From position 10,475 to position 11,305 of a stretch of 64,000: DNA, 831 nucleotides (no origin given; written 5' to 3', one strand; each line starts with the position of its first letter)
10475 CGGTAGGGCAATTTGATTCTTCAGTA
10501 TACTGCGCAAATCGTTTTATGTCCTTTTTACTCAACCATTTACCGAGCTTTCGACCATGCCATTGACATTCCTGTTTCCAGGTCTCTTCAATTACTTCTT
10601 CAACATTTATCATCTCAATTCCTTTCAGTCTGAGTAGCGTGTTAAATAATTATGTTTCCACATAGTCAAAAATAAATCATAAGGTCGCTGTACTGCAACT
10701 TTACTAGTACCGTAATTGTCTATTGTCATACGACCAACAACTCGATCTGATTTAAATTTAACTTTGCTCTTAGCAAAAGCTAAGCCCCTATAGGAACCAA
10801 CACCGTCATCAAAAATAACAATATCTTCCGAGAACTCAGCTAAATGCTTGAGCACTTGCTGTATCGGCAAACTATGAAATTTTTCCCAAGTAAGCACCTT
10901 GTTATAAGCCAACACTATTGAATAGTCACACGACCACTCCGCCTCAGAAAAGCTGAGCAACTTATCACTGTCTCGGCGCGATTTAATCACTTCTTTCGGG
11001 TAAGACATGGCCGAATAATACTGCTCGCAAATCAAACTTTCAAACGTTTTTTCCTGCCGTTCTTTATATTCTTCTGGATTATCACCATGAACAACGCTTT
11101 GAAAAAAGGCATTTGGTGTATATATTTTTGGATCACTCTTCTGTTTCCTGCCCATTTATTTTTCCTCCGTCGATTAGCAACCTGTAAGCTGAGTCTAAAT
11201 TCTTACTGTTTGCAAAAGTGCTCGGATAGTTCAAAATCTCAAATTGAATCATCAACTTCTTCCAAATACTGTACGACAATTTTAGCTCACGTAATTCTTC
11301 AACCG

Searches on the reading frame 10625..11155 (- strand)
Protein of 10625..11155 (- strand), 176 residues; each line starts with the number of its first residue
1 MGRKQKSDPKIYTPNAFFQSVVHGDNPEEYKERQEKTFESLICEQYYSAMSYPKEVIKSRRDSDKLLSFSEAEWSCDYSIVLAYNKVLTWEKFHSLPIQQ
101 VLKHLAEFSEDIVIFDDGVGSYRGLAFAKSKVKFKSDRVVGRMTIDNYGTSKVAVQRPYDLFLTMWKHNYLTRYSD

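Call 7: search_protein_families(library=pfam, proteins=[window:10625-11155:-], max_evalue=0.01)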
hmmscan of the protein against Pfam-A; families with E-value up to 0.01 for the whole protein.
window:10625-11155:- (176 aa): 0 families

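Call 8: search_protein_families(library=phrogs, proteins=[window:10625-11155:-], max_evalue=0.001)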
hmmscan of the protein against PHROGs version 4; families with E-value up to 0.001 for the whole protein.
window:10625-11155:- (176 aa): 0 families

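Call 87: search_solved_structures(query=A4, max_evalue=1)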
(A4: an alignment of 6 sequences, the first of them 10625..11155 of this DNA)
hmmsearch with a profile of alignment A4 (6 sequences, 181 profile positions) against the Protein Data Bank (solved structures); distinct sequences matched with E-value up to 1: 5.
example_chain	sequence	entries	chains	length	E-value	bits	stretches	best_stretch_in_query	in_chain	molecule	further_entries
5tbx_A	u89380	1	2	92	0.18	14.7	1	91-145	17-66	Cold-inducible RNA-binding protein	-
1x5s_A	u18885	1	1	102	0.24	14.3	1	91-145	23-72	Cold-inducible RNA-binding protein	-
2j90_A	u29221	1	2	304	0.26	14.1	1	10-101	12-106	DEATH-ASSOCIATED PROTEIN KINASE 3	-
2kn4_A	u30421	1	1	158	0.51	13.2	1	60-160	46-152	Immunoglobulin G-binding protein G,Serine/arginine-rich splicing factor 2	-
8cb2_BBB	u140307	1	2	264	0.9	12.4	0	48-101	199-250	Type IV secretion system apparatus protein CagY (Fragment)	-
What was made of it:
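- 10625..11155 (-): Conserved 176-aa partner ORF. It overlaps the rep stop by 23 nt and has its own GGAGG inside the rep 3' end. Candidate Rep co-factor; function unknown. No Pfam, PHROG or PDB match (calls 7, 8, 87).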
